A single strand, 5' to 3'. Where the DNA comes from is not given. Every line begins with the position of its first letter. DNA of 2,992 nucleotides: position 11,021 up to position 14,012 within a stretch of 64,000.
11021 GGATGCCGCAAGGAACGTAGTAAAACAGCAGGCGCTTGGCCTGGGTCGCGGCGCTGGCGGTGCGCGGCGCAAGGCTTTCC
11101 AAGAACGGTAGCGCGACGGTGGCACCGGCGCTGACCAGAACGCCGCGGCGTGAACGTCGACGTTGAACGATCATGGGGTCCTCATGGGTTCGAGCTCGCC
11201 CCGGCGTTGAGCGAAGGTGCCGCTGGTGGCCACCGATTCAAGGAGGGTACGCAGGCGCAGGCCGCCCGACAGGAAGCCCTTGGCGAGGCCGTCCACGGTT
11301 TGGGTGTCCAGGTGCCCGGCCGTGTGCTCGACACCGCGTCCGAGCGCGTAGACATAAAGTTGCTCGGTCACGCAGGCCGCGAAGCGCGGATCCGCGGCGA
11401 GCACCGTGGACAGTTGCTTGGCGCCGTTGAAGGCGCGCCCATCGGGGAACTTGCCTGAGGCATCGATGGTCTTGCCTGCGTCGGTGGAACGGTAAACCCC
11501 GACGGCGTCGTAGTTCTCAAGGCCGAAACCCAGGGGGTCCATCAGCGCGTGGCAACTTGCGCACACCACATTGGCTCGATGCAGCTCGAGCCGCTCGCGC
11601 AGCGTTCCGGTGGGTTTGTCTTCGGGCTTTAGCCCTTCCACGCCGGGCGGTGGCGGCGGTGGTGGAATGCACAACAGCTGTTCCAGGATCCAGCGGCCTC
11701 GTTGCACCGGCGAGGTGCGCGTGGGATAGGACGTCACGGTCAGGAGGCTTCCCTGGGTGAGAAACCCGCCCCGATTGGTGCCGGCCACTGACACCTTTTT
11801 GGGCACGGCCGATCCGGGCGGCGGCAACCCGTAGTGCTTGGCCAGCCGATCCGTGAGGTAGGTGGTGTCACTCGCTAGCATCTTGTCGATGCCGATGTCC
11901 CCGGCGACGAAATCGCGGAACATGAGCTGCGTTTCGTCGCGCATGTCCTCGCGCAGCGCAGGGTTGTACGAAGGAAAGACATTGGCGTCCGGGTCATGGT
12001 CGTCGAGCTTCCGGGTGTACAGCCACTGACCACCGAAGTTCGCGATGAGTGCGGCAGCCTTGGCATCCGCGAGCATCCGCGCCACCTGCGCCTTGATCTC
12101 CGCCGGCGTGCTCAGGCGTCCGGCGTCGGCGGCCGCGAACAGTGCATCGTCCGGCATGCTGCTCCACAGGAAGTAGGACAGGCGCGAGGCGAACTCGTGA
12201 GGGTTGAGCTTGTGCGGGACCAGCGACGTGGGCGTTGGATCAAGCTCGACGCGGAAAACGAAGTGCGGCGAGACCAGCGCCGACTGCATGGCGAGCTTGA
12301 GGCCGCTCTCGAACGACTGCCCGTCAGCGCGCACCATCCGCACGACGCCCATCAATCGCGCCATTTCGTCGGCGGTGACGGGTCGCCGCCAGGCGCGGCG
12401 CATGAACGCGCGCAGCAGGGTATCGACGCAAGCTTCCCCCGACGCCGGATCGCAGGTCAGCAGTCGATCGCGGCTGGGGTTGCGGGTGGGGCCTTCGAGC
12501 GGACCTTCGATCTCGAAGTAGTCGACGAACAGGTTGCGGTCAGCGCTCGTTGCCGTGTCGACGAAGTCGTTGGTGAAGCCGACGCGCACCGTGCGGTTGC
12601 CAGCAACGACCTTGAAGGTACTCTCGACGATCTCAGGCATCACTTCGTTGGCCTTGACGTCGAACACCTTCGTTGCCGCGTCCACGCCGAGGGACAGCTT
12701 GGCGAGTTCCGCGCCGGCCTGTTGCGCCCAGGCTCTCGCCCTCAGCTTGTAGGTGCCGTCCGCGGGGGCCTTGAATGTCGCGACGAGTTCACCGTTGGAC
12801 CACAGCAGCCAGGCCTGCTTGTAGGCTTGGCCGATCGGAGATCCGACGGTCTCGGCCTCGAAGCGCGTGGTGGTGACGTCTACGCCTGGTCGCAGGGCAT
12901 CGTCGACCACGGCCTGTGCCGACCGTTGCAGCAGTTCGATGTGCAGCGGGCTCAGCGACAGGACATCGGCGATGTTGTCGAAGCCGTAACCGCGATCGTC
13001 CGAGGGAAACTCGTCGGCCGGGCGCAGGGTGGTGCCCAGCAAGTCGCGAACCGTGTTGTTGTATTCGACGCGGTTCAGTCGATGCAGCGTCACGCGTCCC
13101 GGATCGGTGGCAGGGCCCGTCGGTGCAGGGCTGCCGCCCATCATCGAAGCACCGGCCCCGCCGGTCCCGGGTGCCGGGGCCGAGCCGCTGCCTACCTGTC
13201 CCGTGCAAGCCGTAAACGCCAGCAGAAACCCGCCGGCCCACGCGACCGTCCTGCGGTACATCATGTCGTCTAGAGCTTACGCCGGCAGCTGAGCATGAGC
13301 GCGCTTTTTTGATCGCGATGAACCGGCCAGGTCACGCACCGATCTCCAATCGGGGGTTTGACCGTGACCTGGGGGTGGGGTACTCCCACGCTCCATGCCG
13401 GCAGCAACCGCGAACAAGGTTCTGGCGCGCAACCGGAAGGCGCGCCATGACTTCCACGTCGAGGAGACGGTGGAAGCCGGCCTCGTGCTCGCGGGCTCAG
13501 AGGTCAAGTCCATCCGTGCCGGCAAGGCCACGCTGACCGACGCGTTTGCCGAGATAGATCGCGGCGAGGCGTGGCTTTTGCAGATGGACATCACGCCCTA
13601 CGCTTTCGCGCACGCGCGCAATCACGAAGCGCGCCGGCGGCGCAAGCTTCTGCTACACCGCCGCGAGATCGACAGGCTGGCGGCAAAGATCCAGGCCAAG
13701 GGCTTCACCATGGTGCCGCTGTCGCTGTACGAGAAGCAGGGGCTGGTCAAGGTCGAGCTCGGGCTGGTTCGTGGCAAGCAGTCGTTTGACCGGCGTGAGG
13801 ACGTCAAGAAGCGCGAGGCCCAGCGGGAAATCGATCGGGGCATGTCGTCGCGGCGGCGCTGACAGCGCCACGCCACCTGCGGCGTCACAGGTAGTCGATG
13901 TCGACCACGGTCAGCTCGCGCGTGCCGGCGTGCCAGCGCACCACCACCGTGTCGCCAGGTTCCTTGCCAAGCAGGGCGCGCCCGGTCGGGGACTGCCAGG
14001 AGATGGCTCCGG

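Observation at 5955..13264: Lower-GC block with Planctomycetes/Verrucomicrobia-type genes: secreted hydrolase-like protein, sulfatase, DUF1501 and PSCyt/PSD pair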

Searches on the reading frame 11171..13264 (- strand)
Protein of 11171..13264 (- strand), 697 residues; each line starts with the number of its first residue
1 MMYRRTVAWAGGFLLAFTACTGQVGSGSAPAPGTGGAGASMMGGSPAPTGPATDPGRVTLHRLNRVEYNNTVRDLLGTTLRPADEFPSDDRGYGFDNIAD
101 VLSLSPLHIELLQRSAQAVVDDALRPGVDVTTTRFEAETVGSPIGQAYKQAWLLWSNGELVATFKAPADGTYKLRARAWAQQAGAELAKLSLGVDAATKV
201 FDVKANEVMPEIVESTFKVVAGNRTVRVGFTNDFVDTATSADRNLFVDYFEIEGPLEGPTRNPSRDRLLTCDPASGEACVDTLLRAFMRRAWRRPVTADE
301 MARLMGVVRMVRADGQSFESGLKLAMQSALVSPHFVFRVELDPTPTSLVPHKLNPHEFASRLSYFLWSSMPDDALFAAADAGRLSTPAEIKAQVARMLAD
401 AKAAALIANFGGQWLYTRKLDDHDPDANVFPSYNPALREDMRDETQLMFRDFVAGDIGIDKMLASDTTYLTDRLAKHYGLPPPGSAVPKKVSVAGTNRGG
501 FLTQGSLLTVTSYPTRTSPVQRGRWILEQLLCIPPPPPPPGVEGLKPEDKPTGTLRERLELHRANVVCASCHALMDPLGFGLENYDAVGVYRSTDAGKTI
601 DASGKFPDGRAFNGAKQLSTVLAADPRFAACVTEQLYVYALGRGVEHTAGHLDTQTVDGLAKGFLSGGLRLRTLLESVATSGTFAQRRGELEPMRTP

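Call 5: search_protein_families(library=pfam, proteins=[window:11171-13264:-], max_evalue=0.01)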
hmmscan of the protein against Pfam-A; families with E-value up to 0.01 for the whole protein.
window:11171-13264:- (697 aa): 7 families
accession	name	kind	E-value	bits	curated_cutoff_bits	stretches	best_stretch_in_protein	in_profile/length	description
PF07631.16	PSD4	-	7.2e-45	153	23.3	1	353-480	1-128/128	Protein of unknown function (DUF1592)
PF07627.16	PSCyt3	-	6.2e-36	123.1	27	1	498-595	1-98/98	Protein of unknown function (DUF1588)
PF07626.16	PSD3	-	3.8e-24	85.4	23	1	62-124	2-64/65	Protein of unknown function (DUF1587)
PF07637.16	PSD5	-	1e-21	77.5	34.2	1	279-340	1-62/62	Protein of unknown function (DUF1595)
PF07624.16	PSD2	-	1.9e-15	56.7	25.8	1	608-684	1-74/74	Protein of unknown function (DUF1585)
PF16841.11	CBM60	-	8.7e-10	39.4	28.2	1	174-260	2-84/91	Ca-dependent carbohydrate-binding module xylan-binding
PF08811.16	DUF1800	-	0.0093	15.6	26.1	0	599-688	219-294/419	Protein of unknown function (DUF1800)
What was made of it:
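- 11171..13264 (-): Native gene: a lipoprotein-like PSD3 / CBM60-like / PSD5 / PSD4 / PSCyt3 (CASCH haem motif) / PSD2 protein (697 aa). It overlaps the DUF1552 start by 4 nt. Pfam domains (call 5).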

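Call 11: search_protein_families(library=ncbifam, proteins=[window:11171-13264:-], max_evalue=0.01)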
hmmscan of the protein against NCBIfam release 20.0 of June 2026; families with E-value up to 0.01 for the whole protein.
window:11171-13264:- (697 aa): 0 families

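Call 22: find_encoding_contigs(protein=window:11174-13264:-, flank=10000, max_places=6)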
Protein window:11174-13264:- (697 aa): 1 contig read that carries it; 1 place shown.
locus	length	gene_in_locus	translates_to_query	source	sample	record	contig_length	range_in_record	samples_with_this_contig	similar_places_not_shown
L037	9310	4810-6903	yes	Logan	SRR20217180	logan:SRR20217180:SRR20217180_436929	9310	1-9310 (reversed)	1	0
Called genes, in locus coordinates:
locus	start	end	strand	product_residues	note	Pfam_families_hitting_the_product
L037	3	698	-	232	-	?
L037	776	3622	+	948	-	PF03710:GlnE, PF08335:GlnD_UR_UTase, PF03710:GlnE, PF03445:DUF294, PF08335:GlnD_UR_UTase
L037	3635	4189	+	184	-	PF03449:GreA_GreB_N, PF01272:GreA_GreB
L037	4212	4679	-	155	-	PF01668:SmpB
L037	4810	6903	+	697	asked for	PF07626:PSD3, PF16841:CBM60, PF07637:PSD5, PF07631:PSD4, PF07627:PSCyt3, PF07624:PSD2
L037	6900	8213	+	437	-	PF07586:HXXSHH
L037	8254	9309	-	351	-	?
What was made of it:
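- A Logan contig of the same strain ends inside the sulfatase (call 22).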

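Call 24: find_homologous_proteins(query=window:11174-13264:-, max_evalue=1e-10)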
Query window:11174-13264:- (697 aa): 7916 proteins with E <= 1e-10 among 8000 candidates; the best 120 are listed.
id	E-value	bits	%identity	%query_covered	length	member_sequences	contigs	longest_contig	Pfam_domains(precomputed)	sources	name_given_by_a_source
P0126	0.0e+0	1588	100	100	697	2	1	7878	PF07624.17,PF07627.17,PF07637.17,PF16841.12,PF07626.17,PF07631.17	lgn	-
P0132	7.1e-268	909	62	91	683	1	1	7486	PF07624.17,PF07627.17,PF07637.17,PF16841.12,PF07626.17,PF07631.17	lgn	-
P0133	5.8e-230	783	55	93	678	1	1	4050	PF07624.17,PF07627.17,PF07637.17,PF16841.12,PF07626.17,PF07631.17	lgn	-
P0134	1.4e-229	782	53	98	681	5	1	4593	PF07624.17,PF07627.17,PF07637.17,PF16841.12,PF07626.17,PF07631.17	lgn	-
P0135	1.7e-228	779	52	99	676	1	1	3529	PF07624.17,PF07627.17,PF07637.17,PF16841.12,PF07626.17,PF07631.17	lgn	-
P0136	4.2e-228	777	53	98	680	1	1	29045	PF07624.17,PF07627.17,PF07637.17,PF16841.12,PF07626.17,PF07631.17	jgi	jgi:hypothetical protein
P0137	3.5e-227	774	52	98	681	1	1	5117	PF07624.17,PF07627.17,PF07637.17,PF16841.12,PF07626.17,PF07631.17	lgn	-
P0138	9.6e-227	773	54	92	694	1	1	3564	PF07624.17,PF07627.17,PF07637.17,PF16841.12,PF07626.17,PF07631.17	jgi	jgi:hypothetical protein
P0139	3.0e-225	768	55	91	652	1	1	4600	PF07624.17,PF07627.17,PF07637.17,PF16841.12,PF07626.17,PF07631.17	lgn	-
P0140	7.0e-225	767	55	92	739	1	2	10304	PF07624.17,PF07627.17,PF07637.17,PF16841.12,PF07626.17,PF07631.17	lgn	-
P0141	7.5e-225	767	52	100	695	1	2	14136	PF07624.17,PF07627.17,PF07637.17,PF16841.12,PF07626.17,PF07631.17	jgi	jgi:hypothetical protein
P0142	1.8e-224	765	54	91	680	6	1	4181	PF07624.17,PF07627.17,PF07637.17,PF16841.12,PF07626.17,PF07631.17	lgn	-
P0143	5.3e-223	760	55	91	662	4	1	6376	PF07624.17,PF07627.17,PF07637.17,PF16841.12,PF07626.17,PF07631.17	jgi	jgi:hypothetical protein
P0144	7.8e-223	760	54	93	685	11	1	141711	PF07624.17,PF07627.17,PF07637.17,PF16841.12,PF07626.17,PF07631.17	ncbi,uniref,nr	ncbi:DUF1592 domain-containing protein [Polyangium sp. 6x1]|uniref:DUF1592 domain-containing protein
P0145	8.4e-223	760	55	91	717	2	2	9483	PF07624.17,PF07627.17,PF07637.17,PF16841.12,PF07626.17,PF07631.17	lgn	-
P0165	3.5e-219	748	54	92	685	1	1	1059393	PF07624.17,PF07627.17,PF07637.17,PF16841.12,PF07626.17,PF07631.17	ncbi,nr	ncbi:MAG: DUF1592 domain-containing protein [Polyangiaceae bacterium]|nr:DUF1592 domain-containing p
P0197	2.8e-212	725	51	94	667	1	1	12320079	PF07624.17,PF07627.17,PF07637.17,PF16841.12,PF07626.17,PF07631.17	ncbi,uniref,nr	ncbi:DUF1592 domain-containing protein [Polyangium aurulentum]|uniref:DUF1592 domain-containing prot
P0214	1.9e-208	712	54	85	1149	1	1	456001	PF07624.17,PF07586.17,PF07627.17,PF07637.17,PF16841.12,PF07626.17,PF07631.17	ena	-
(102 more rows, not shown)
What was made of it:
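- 11171..13264 (-): Named best hits are Polyangium spp., Polyangiaceae, Polyangiales and Byssovorax at 50-55%, and the best hit overall is 62% (call 24).
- Closest known: DUF1592/PSCyt3 plus DUF1552. Same: A natural fusion of the two proteins exists (P0214, 1,149 aa; call 24).
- DUF1592 hits point to Polyangia (call 24). Their named best hits are all Polyangia (call 24).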

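Call 25: find_encoding_contigs(protein=P0132, flank=10000, max_places=2)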
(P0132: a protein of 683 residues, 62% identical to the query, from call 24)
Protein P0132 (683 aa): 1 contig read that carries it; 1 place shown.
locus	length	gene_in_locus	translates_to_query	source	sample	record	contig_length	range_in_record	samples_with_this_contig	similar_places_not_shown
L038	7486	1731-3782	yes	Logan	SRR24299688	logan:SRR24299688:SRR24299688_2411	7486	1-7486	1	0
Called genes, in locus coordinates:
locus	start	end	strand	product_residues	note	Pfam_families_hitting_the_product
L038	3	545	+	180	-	?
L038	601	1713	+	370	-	-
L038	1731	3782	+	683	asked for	PF07626:PSD3, PF16841:CBM60, PF07637:PSD5, PF07631:PSD4, PF07627:PSCyt3, PF07624:PSD2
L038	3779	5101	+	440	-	PF07586:HXXSHH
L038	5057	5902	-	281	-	PF01351:RNase_HII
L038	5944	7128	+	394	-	PF01937:ARMT1-like_dom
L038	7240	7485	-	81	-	?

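Call 26: find_encoding_contigs(protein=P0165, flank=10000, max_places=2)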
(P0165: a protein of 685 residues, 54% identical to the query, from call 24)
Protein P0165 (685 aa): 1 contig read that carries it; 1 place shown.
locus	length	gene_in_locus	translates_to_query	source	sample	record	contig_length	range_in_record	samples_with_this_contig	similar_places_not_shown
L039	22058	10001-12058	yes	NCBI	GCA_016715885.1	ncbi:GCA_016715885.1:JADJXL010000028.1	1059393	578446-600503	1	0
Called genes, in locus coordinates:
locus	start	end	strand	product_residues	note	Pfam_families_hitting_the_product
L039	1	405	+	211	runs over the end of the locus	-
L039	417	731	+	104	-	-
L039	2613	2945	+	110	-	-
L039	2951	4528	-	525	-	-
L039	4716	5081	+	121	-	-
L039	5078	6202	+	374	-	-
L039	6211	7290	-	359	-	-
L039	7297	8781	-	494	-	PF00069:Pkinase, PF01636:APH (faint), PF03109:ABC1 (faint), PF07714:PK_Tyr_Ser-Thr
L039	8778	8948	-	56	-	-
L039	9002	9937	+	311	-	PF07603:Lcl_C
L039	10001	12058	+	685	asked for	PF07626:PSD3, PF16841:CBM60, PF07637:PSD5, PF07631:PSD4, PF07627:PSCyt3, PF07624:PSD2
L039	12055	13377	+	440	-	PF07586:HXXSHH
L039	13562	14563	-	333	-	PF01244:Peptidase_M19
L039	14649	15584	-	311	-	-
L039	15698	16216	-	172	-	PF00160:Pro_isomerase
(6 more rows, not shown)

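Call 27: find_encoding_contigs(protein=P0197, flank=10000, max_places=2)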
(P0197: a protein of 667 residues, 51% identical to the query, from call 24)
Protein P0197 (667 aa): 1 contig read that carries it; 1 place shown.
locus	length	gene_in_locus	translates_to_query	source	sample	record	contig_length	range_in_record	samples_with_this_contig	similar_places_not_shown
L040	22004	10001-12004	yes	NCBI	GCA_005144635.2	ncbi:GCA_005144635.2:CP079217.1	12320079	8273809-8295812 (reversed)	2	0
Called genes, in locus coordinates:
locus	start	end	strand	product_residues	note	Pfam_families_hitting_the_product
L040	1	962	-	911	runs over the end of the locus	PF00069:Pkinase, PF07714:PK_Tyr_Ser-Thr, PF20703:nSTAND1, PF13191:AAA_16 (weak)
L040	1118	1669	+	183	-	-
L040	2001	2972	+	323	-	-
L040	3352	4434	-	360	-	-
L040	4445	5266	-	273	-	-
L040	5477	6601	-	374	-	-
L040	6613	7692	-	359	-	PF08308:PEGA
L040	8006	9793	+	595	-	PF21253:Mann_GBD_bact (weak)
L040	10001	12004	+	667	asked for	PF07626:PSD3, PF16841:CBM60, PF07637:PSD5, PF07631:PSD4, PF07627:PSCyt3, PF07624:PSD2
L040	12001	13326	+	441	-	PF07586:HXXSHH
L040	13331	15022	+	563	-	PF07969:Amidohydro_3, PF01979:Amidohydro_1 (weak)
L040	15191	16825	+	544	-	-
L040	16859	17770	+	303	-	PF03781:FGE-sulfatase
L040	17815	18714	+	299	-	PF00149:Metallophos, PF12850:Metallophos_2 (weak)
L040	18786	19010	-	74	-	PF00313:CSD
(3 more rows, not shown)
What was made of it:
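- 11171..13264 (-): The same DUF1592-then-DUF1552 pair occurs in Polyangia contigs in other contexts (calls 25-27).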

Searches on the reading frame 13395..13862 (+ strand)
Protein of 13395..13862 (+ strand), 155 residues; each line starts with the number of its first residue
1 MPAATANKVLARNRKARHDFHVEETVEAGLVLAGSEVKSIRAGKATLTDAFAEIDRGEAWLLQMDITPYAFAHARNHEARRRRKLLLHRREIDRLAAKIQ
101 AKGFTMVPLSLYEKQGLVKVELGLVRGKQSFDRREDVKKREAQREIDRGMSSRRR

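Call 5: search_protein_families(library=pfam, proteins=[window:13395-13862:+], max_evalue=0.01)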
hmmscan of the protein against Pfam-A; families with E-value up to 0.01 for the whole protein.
window:13395-13862:+ (155 aa): 2 families
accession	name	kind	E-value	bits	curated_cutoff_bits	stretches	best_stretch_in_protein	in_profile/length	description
PF01668.23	SmpB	-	7.9e-58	194.9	27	1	11-151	2-142/143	SmpB protein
PF20216.3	DUF6576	-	0.004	17.7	27.3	0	88-117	14-41/47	Family of unknown function (DUF6576)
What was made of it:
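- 13395..13862 (+): Right flank, native: smpB, followed by greA and glnE. Pfam (call 5).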
